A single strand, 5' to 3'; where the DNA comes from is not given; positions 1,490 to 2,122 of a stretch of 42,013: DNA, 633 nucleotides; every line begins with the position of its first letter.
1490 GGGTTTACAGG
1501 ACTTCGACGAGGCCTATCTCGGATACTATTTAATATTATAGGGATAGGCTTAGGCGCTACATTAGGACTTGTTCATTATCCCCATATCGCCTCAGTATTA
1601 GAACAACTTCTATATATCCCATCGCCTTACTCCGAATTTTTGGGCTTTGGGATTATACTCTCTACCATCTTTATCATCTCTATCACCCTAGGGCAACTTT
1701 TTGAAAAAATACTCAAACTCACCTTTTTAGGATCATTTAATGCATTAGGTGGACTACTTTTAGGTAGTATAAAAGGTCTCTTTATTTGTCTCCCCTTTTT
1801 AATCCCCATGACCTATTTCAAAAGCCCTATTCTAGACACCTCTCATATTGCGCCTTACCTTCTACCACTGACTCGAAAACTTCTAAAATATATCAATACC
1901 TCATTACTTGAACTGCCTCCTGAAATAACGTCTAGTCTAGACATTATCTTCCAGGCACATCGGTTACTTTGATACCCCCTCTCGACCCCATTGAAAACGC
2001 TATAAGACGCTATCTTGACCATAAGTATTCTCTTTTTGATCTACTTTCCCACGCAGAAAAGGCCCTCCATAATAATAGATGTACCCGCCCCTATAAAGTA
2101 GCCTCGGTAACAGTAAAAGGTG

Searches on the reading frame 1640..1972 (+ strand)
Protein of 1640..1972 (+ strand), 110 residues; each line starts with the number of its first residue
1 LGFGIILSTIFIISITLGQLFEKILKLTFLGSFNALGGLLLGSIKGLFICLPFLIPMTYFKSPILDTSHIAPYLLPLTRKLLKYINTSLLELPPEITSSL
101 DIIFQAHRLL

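Call 6: search_protein_families(library=pfam, proteins=[window:1640-1972:+], max_evalue=0.001)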
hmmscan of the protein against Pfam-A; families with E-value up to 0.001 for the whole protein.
window:1640-1972:+ (110 aa): 1 family
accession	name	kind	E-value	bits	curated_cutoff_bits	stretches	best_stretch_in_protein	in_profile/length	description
PF02674.22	Colicin_V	-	3.8e-08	33.9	29.3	1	2-75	63-140/144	Colicin V production protein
